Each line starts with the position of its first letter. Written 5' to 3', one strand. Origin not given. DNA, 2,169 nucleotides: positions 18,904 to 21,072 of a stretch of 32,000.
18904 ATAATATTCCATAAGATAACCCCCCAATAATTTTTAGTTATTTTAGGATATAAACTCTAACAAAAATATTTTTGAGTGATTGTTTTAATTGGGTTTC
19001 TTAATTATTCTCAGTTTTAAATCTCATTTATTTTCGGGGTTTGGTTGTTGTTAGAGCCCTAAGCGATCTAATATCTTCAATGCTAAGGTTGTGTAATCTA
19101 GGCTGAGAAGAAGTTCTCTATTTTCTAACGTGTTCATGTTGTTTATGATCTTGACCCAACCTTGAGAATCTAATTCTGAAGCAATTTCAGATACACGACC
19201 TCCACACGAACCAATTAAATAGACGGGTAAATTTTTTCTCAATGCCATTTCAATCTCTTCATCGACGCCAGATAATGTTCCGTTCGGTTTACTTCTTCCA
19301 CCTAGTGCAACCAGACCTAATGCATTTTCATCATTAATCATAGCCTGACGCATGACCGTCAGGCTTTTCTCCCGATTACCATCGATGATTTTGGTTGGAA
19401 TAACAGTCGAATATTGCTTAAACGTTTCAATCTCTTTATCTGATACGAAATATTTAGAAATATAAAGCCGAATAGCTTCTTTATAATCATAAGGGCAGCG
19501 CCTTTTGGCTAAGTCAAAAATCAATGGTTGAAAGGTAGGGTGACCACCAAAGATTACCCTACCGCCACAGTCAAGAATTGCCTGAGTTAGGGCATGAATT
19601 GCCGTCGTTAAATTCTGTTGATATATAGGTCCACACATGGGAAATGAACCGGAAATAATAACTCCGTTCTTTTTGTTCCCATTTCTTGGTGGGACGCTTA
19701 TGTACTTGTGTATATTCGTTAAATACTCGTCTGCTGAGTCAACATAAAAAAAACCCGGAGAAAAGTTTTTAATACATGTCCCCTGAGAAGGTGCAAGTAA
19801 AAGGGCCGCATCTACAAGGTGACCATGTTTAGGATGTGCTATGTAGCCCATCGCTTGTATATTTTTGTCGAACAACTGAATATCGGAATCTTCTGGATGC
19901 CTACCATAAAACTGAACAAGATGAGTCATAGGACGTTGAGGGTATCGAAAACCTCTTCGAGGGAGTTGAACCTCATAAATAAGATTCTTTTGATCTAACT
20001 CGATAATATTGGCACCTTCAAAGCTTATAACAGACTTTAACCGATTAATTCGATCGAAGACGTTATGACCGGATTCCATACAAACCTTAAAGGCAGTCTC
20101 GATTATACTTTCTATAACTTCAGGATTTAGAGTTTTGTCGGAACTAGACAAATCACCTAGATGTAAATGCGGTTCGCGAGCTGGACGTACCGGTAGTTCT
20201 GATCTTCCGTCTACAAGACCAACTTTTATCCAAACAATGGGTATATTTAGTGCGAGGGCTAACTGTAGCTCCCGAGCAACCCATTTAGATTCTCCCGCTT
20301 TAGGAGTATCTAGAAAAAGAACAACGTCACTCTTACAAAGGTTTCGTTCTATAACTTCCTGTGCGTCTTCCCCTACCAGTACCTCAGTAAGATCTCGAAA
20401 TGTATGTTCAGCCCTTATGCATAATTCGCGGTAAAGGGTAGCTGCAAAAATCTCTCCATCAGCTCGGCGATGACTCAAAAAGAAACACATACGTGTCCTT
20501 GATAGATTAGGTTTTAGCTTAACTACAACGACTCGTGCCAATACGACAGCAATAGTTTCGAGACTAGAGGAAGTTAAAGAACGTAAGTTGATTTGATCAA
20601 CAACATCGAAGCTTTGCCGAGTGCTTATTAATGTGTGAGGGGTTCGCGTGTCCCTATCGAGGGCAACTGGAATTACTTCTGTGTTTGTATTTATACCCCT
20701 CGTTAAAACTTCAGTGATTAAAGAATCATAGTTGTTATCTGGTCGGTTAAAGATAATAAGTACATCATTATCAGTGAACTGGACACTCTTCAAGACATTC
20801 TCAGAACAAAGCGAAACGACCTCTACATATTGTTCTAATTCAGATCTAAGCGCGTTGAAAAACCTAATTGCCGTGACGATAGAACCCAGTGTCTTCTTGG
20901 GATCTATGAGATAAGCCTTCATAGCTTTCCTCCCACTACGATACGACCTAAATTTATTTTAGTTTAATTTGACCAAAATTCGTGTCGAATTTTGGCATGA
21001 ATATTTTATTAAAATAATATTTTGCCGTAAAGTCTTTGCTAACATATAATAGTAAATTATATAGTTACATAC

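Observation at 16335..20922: Candidate undescribed TIR / SLOG / radical-SAM module on an AT-rich island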

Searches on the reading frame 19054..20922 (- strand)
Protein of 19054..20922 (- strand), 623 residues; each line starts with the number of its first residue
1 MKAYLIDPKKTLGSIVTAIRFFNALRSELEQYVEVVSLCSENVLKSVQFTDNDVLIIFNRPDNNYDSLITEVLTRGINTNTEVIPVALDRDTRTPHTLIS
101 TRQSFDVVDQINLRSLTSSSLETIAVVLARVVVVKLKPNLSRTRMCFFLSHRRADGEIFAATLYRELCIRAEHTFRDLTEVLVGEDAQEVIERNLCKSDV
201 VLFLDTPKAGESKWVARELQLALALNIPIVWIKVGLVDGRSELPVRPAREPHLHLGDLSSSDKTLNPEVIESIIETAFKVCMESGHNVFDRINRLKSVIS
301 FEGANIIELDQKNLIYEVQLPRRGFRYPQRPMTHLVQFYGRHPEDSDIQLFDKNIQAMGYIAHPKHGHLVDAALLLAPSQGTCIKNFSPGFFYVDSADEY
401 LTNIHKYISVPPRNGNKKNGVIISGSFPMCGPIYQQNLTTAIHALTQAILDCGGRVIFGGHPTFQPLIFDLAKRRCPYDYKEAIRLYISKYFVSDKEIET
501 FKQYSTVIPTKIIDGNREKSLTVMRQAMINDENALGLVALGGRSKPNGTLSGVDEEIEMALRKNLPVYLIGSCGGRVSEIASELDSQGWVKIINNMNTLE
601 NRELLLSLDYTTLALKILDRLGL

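Call 9: search_protein_families(library=pfam, max_evalue=0.1, proteins=[window:19054-20922:-])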
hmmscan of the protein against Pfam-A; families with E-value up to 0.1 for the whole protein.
window:19054-20922:- (623 aa): 6 families
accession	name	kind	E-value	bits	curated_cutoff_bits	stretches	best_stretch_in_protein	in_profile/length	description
PF18180.6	LD_cluster3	-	2.1e-19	70.3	25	1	438-586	11-151/170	SLOG cluster3 family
PF18163.6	LD_cluster2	-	2.2e-12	47.6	25.3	1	509-594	126-211/264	SLOG cluster2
PF13676.11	TIR_2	-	3.5e-12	47.3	28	1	147-235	1-92/122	TIR domain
PF18185.7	STALD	-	0.00076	19.4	24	0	517-599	100-183/211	Sir2- and TIR-associating SLOG family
PF08937.16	ThsB_TIR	-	0.0016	19.2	21.2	1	188-234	49-95/100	Thoeris protein ThsB, TIR-like domain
PF01582.25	TIR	-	0.0074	16.5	21.3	1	148-224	6-82/179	TIR domain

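Call 10: search_protein_families(library=padloc, max_evalue=0.01, proteins=[window:19054-20922:-])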
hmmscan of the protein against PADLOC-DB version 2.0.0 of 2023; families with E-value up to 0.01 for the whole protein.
window:19054-20922:- (623 aa): 4 families
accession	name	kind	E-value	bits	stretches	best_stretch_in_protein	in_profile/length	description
PDLC00434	ThsB1|ThsB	-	3e-12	44.3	1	138-231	132-225/396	TIR-like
PDLC00426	ThsB1|ThsB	-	9.3e-06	23.2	1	180-233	279-332/352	TIR-like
PDLC00407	ThsA1|ThsA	-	0.00056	16.7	0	516-599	364-447/478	STALD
PDLC00429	ThsB1|ThsB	-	0.0025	15.9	0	197-234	64-102/167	TIR-like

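Call 11: search_protein_families(library=ncbifam, max_evalue=0.01, proteins=[window:19054-20922:-])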
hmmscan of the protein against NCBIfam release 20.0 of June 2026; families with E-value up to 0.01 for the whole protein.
window:19054-20922:- (623 aa): 3 families
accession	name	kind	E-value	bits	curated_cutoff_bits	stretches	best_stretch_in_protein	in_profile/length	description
NF058526.1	Thoeris_type3_ThcB4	equivalog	2.9e-23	82.3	220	1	46-277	46-259/375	Thoeris type III anti-phage system protein ThcB4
NF058525.1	Thoeris_type3_ThcA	equivalog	6.6e-22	78.1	110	1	436-586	23-165/184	Thoeris type III anti-phage system protein ThcA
NF042941.1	Retron_TIR_antiphage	equivalog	6.6e-05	21.9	600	1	147-227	342-422/464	TIR domain-containing anti-phage reverse transcriptase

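Call 12: find_homologous_proteins(query=window:19054-20922:-)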
Query window:19054-20922:- (623 aa): 88 proteins with E <= 0.001 among 8000 candidates.
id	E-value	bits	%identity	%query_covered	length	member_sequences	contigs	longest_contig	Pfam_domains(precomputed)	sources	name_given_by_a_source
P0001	0.0e+0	1406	100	100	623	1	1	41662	PF18180.7,PF18163.7,PF13676.12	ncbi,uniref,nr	ncbi:TIR domain-containing protein [Heliobacterium chlorum]|uniref:TIR domain-containing protein n=1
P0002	1.7e-191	656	48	100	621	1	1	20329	PF18180.7,PF18163.7,PF13676.12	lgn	-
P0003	1.7e-187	643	48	100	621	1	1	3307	PF18180.7,PF18163.7,PF13676.12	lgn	-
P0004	2.5e-183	629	47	100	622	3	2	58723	PF18180.7,PF18163.7,PF13676.12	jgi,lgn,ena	-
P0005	7.2e-183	627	47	100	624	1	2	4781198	PF18180.7,PF18163.7,PF13676.12,PF18185.8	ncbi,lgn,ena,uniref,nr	ncbi:MAG TPA: TIR domain-containing protein [Methylomusa anaerophila]|uniref:TIR domain-containing p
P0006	8.6e-182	624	47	100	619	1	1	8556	PF18180.7,PF18163.7,PF13676.12,PF08937.17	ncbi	ncbi:MAG: TIR domain-containing protein [Pyrinomonadaceae bacterium]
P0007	3.1e-180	619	45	100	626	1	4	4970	PF18180.7,PF18163.7,PF13676.12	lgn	-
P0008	4.8e-180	618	46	100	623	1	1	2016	PF18180.7,PF18163.7,PF13676.12,PF18185.8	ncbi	-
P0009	3.0e-179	615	44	100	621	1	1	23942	PF01380.28,PF18180.7,PF18163.7,PF13676.12,PF18185.8,PF08937.17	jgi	jgi:hypothetical protein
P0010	3.1e-179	615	46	100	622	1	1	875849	PF18180.7,PF18163.7,PF13676.12,PF18185.8,PF08937.17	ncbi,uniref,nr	ncbi:TIR domain-containing protein [Cohnella silvisoli]|uniref:TIR domain-containing protein n=1 Tax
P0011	9.0e-178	611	45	100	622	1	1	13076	PF18180.7,PF18163.7,PF13676.12,PF08937.17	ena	-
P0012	3.3e-177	609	47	100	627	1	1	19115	PF18180.7,PF18163.7,PF13676.12,PF18185.8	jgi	jgi:hypothetical protein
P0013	8.3e-177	607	44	100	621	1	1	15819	PF18180.7,PF18163.7,PF13676.12,PF18185.8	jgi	jgi:hypothetical protein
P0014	8.6e-177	607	45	100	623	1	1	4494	PF18180.7,PF18163.7,PF13676.12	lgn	-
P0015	6.2e-176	604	46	97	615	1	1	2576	PF18180.7,PF18163.7,PF13676.12,PF18185.8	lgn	-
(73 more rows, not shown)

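Call 14: find_encoding_contigs(protein=P0001, flank=10000, max_places=3)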
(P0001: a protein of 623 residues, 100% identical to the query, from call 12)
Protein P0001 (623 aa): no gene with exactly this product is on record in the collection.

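Call 21: find_related_loci(query=A1, collection=genome_contigs, flank=8000)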
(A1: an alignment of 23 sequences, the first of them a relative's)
Query A1 (623 aa) in genome_contigs; peptide patterns used: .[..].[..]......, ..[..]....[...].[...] (x = any residue, [..] = any of these).
124 stretches matched a pattern; 82 encode a relative of the query (tblastn E <= 1e-3); the best 80 are kept; 79 distinct loci.
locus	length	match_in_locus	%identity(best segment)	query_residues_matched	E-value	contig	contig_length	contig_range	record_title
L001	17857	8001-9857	46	4-623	0e+0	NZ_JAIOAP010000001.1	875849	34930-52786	Cohnella silvisoli strain NL03-T5 NODE_1_length_875849_cov_24.211042, whole genome shotgun sequence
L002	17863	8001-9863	44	1-623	3e-178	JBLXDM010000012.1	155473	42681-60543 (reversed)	MAG: Natronincolaceae bacterium isolate ES20-08 S20maxbin_out.024RE.5K@12, whole genome shotgun sequence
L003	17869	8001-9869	44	1-623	5e-177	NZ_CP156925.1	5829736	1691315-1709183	Sporomusa rhizae strain DSM 16652 chromosome, complete genome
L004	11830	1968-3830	43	1-623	4e-173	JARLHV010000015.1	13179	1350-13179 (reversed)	MAG: Desulfosporosinus sp. isolate MAG_BO295 MetaBAT2_Bin_295_Oxic_k141_213578, whole genome shotgun sequence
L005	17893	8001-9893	43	1-623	2e-172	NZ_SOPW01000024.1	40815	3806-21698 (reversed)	Filobacillus milosensis strain JCM 12288 NODE_24_length_40815_cov_163.553743, whole genome shotgun sequence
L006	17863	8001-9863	44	4-622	5e-172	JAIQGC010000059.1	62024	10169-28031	MAG: Terriglobia bacterium isolate SRVP_33 SRVP18_hole-7m-from-trench_1_80cm_scaffold_965, whole genome shotgun sequence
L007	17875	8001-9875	42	1-623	2e-170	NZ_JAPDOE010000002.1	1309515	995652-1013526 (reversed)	Paenibacillus sp. LS1 LS1_assembly_unicycler_contig_2, whole genome shotgun sequence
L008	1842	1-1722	45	50-623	4e-180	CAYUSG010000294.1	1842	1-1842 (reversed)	MAG TPA_asm: uncultured Paenibacillaceae bacterium isolate SRP144015_co1_20 genome assembly, contig: NODE_24737_length_1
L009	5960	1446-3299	41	1-618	5e-153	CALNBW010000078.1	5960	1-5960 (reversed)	MAG TPA_asm: uncultured Firmicutes bacterium isolate SRR1561995_bin.50_CONCOCT_v1.1_MAG genome assembly, contig: ERZ7240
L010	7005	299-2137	40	4-619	8e-150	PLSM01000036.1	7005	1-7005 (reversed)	MAG: Acidobacteriaceae bacterium isolate bog_370 73.20120700_S1D.36_contig_60319, whole genome shotgun sequence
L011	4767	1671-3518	40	4-622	3e-152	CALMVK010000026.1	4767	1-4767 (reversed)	MAG TPA_asm: uncultured Granulicella sp. isolate SRR13685131_bin.15_CONCOCT_v1.1_MAG genome assembly, contig: NODE_3539_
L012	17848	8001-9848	40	4-622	5e-149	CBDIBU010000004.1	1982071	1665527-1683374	MAG: Acidobacteriaceae bacterium isolate 367e9a80-9604-4089-9bcc-32b5a15f6957 genome assembly, contig: contig_4, whole g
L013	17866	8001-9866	45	1-623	2e-170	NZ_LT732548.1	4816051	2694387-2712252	Paenibacillus bouchesdurhonensis strain Marseille-P3071T, whole genome shotgun sequence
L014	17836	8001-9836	40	4-618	3e-142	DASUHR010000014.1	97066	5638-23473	MAG TPA_asm: Silvibacterium sp. isolate SMAG_U1439 k141_1409453, whole genome shotgun sequence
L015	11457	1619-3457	40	4-619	7e-141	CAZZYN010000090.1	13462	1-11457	MAG: uncultured Acetobacteraceae bacterium isolate Brown_N.bin.1 genome assembly, contig: NODE_640_length_13462_cov_6.93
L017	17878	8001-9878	37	1-621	1e-138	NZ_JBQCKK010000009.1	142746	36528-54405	Brevibacillus sp. SAFN-007a NODE_9_length_142746_cov_760.539893, whole genome shotgun sequence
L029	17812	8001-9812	33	1-618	4e-102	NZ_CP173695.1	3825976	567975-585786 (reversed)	Sellimonas catena strain JCM 35622 chromosome, complete genome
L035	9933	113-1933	33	1-621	2e-93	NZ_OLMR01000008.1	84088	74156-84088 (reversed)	Pseudoruminococcus massiliensis strain Marseille-P3876, whole genome shotgun sequence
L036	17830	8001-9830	32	1-622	4e-92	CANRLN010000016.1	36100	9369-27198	MAG: uncultured Clostridia bacterium isolate Lapin-011__bin63 genome assembly, contig: Lapin-011__NODE_1023_length_36100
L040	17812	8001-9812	31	8-621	7e-85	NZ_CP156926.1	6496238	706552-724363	Sporomusa aerivorans strain DSM 13326 chromosome, complete genome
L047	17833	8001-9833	29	1-621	6e-79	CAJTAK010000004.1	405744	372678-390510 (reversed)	Clostridia bacterium isolate A46_38.BP.DSS genome assembly, contig: MGBC000058.4, whole genome shotgun sequence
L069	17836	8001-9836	30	1-622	3e-77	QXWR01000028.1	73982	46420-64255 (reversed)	Clostridiaceae bacterium strain 1XD21-29 Scaffold28_1, whole genome shotgun sequence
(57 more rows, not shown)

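Call 26: search_protein_families(library=pfam, max_evalue=0.01, proteins=[L015:984-1592:+, L002:9894-10460:+, L040:6869-7348:+, L035:1960-2658:+, L040:5454-5870:+, L040:7363-7974:+, L040:9827-10441:+, L040:10450-11421:+, L040:11443-12426:+, L029:6494-7690:+])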
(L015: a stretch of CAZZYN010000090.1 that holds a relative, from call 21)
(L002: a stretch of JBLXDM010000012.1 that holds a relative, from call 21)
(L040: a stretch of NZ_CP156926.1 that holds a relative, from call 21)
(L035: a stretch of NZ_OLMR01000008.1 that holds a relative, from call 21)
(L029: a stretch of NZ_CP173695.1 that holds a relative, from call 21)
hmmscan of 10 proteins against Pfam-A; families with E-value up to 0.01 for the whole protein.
L015:984-1592:+ (203 aa): 1 family
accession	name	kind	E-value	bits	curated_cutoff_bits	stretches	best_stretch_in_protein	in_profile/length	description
PF08937.16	ThsB_TIR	-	2.2e-22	79.8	21.2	1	44-140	1-97/100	Thoeris protein ThsB, TIR-like domain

L002:9894-10460:+ (189 aa): 1 family
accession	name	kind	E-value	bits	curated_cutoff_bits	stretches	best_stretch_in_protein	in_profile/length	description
PF08937.16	ThsB_TIR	-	3e-22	79.3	21.2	1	6-102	1-98/100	Thoeris protein ThsB, TIR-like domain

L040:6869-7348:+ (160 aa): 3 families
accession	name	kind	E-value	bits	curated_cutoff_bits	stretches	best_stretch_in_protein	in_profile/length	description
PF08937.16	ThsB_TIR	-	3.6e-25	88.7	21.2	1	9-106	1-99/100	Thoeris protein ThsB, TIR-like domain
PF13676.11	TIR_2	-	2.5e-05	25.2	28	1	8-111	1-98/122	TIR domain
PF00763.28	THF_DHG_CYH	-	0.00011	22.8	32.8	1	52-120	12-82/115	Tetrahydrofolate dehydrogenase/cyclohydrolase, catalytic domain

L035:1960-2658:+ (233 aa): 1 family
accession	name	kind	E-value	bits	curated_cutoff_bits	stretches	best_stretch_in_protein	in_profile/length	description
PF08937.16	ThsB_TIR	-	3.9e-05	24.4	21.2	1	33-113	11-88/100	Thoeris protein ThsB, TIR-like domain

L040:5454-5870:+ (139 aa): 0 families

L040:7363-7974:+ (204 aa): 1 family
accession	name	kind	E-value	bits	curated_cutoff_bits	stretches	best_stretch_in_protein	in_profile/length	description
PF18753.6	Nmad2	-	2.6e-61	207.1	26.1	1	2-193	3-196/200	Nucleotide modification associated domain 2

L040:9827-10441:+ (205 aa): 1 family
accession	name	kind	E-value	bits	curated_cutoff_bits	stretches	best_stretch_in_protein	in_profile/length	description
PF02223.23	Thymidylate_kin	-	2.2e-14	54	27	1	16-195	1-182/185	Thymidylate kinase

L040:10450-11421:+ (324 aa): 1 family
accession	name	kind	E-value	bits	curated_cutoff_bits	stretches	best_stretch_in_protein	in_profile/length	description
PF18723.6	HMUDK_hel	-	5.2e-104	348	25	1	10-288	2-280/281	5-hmdU DNA kinase, helical domain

L040:11443-12426:+ (328 aa): 1 family
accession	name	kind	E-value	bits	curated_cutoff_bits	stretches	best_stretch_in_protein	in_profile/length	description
PF00303.24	Thymidylat_synt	-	1.1e-22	80.9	24.3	1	64-264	54-253/266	Thymidylate synthase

L029:6494-7690:+ (399 aa): 2 families
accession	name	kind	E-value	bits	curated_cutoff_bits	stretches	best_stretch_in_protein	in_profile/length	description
PF08937.16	ThsB_TIR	-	3.6e-06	27.8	21.2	1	271-361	1-93/100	Thoeris protein ThsB, TIR-like domain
PF13676.11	TIR_2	-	0.00025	22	28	1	270-353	1-77/122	TIR domain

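Call 27: search_protein_families(library=ncbifam, max_evalue=0.01, proteins=[L015:984-1592:+, L002:9894-10460:+, L040:6869-7348:+, L035:1960-2658:+, L040:5454-5870:+, L040:7363-7974:+, L036:9862-10644:+, L017:7407-7952:+, L017:5975-7396:+, L029:6494-7690:+])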
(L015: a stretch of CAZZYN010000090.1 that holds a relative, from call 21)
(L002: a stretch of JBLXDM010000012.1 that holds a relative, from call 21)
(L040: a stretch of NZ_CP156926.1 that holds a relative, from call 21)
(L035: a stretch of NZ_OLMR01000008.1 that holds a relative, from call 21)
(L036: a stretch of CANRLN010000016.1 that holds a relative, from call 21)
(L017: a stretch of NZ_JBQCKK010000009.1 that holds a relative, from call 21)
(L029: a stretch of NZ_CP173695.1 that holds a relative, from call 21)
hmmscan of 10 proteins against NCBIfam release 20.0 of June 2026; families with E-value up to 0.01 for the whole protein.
L015:984-1592:+ (203 aa): 0 families

L002:9894-10460:+ (189 aa): 0 families

L040:6869-7348:+ (160 aa): 5 families
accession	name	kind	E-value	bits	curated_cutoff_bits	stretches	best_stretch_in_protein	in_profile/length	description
NF010787.0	PRK14191.1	equivalog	0.0017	17.6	423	1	53-120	23-86/285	bifunctional methylenetetrahydrofolate dehydrogenase/methenyltetrahydrofolate cyclohydrolase FolD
NF010778.0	PRK14181.1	equivalog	0.0031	17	503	1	53-94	15-55/287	bifunctional methylenetetrahydrofolate dehydrogenase/methenyltetrahydrofolate cyclohydrolase FolD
NF010776.0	PRK14179.1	equivalog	0.0048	16.1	445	1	54-126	20-93/284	bifunctional methylenetetrahydrofolate dehydrogenase/methenyltetrahydrofolate cyclohydrolase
NF010765.0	PRK14168.1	equivalog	0.0066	15.7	501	1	57-120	25-88/297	bifunctional methylenetetrahydrofolate dehydrogenase/methenyltetrahydrofolate cyclohydrolase FolD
NF010790.0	PRK14194.1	equivalog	0.0092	15.2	508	0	46-120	19-88/301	bifunctional methylenetetrahydrofolate dehydrogenase/methenyltetrahydrofolate cyclohydrolase FolD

L035:1960-2658:+ (233 aa): 1 family
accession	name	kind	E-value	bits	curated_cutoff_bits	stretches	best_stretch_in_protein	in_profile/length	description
NF049943.1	SQR_III_seleno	exception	0.0099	14.8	525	0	66-127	31-92/406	type III sulfide quinone reductase, selenoprotein subtype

L040:5454-5870:+ (139 aa): 0 families

L040:7363-7974:+ (204 aa): 0 families

L036:9862-10644:+ (261 aa): 0 families

L017:7407-7952:+ (182 aa): 1 family
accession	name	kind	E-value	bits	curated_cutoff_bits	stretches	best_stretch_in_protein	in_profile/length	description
NF042941.1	Retron_TIR_antiphage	equivalog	2e-09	36.8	600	1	32-142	325-432/464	TIR domain-containing anti-phage reverse transcriptase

L017:5975-7396:+ (474 aa): 0 families

L029:6494-7690:+ (399 aa): 0 families

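Call 59: predict_structure(alignment_id=A1)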
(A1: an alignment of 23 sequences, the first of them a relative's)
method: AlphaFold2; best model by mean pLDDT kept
length: 623 residues; sequences in the alignment: 23
mean_pLDDT: 84.3   pTM: 0.73
mean pLDDT of the five models: 84.3, 82.7, 82.4, 82.3, 79.6
residues with pLDDT >= 90: 240; 70-90: 317; 50-70: 51; < 50: 15
segments of 3 or more residues with pLDDT < 50: 173-179, 382-389
pLDDT, mean of each block of 10 residues (from residue 1): 94 91 95 91 91 95 93 95 94 93 91 84 90 85 75 77 81 49 58 75 89 85 81 85 80 79 79 86 75 83 84 91 84 90 81 88 82 82 44 79 79 68 82 77 90 89 84 85 93 88 93 89 94 94 67 90 95 90 90 90 90 88 83
secondary structure, 60 per line:
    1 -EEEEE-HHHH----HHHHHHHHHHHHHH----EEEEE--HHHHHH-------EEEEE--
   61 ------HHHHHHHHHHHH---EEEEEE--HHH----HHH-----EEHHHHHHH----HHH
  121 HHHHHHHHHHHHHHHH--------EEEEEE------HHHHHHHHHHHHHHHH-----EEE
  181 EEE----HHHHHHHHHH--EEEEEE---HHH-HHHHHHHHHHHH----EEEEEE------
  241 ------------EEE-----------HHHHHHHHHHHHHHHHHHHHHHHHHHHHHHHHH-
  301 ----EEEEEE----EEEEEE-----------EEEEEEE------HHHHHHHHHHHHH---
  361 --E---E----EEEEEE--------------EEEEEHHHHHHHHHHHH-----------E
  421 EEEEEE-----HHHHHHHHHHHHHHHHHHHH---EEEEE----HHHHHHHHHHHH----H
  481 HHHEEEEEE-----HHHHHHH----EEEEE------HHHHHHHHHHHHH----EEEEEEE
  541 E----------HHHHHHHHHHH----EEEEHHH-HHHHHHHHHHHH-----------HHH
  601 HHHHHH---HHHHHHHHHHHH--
elements in order: E2-6 H8-11 H16-29 E34-38 H41-46 E54-58 H67-78 E82-87 H107-113 H118-136 E145-150 H157-172 E178-183 H188-197 E200-205 H213-224 E229-234 E253-255 H267-299 E305-310 E315-320 E332-338 H345-357 E372-377 E392-396 H397-408 E420-426 H432-451 E455-459 H464-475 H480-483 E484-489 H495-501 E506-510 H517-529 E534-541 H552-562 E567-570 H575-586 H598-606 H610-621

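Call 63: fold_search(model_id=the predicted structure, library=pdb)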
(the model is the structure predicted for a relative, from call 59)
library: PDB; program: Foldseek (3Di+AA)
matches with E <= 10: 1244; with E <= 0.001: 24
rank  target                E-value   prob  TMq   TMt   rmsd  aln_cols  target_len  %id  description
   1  6lhx_C                1.9e-06  1.00  0.23  0.30  21.4       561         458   11  Crystal structure of ThsA (released 2020-06-24)
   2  8btp_A                1.9e-06  1.00  0.23  0.30  22.1       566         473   10  Helical structure of BcThsA in complex with 1''-3'gc(etheno)ADPR (released 2024-02-21)
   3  6lhx_B                1.1e-05  1.00  0.24  0.35  21.3       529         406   10  Crystal structure of ThsA (released 2020-06-24)
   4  8bto_A                1.1e-05  1.00  0.24  0.31  22.0       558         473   10  Helical structure of BcThsA in complex with 1''-3'gcADPR (released 2024-02-21)
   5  8wc0_B                1.2e-05  1.00  0.24  0.30  21.1       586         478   12  Crystal structure of EcThsA (released 2024-09-18)
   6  6lhx_A                1.3e-05  1.00  0.23  0.31  22.0       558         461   10  Crystal structure of ThsA (released 2020-06-24)
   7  6lhx_D                1.4e-05  1.00  0.24  0.36  20.6       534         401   11  Crystal structure of ThsA (released 2020-06-24)
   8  8wc0_A                3.9e-05  1.00  0.23  0.30  21.1       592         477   13  Crystal structure of EcThsA (released 2024-09-18)
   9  2puv_C                6.6e-05  1.00  0.16  0.26  17.0       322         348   12  The crystal structure of isomerase domain of glucosamine-6-phosphate synthase from Candida albicans (released 2007-09-11)
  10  7uxs_A                8.6e-05  1.00  0.24  0.68   4.8       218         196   15  Crystal structure of the BcThsA SLOG domain in complex with 3'cADPR (released 2022-09-07)
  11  2put_C                1.0e-04  1.00  0.16  0.26  17.0       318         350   12  The crystal structure of isomerase domain of glucosamine-6-phosphate synthase from Candida albicans (released 2007-09-11)
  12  7uxt_A                1.2e-04  0.99  0.22  0.29  21.1       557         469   11  Crystal structure of ligand-free SeThsA (released 2022-09-07)
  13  7uxt_B                1.3e-04  0.99  0.23  0.29  20.8       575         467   12  Crystal structure of ligand-free SeThsA (released 2022-09-07)
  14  2poc_B                1.3e-04  0.99  0.15  0.23  17.4       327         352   11  The crystal structure of isomerase domain of glucosamine-6-phosphate synthase from Candida albicans (released 2007-09-11)
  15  7uxs_B                2.5e-04  1.00  0.24  0.68   4.7       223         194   15  Crystal structure of the BcThsA SLOG domain in complex with 3'cADPR (released 2022-09-07)
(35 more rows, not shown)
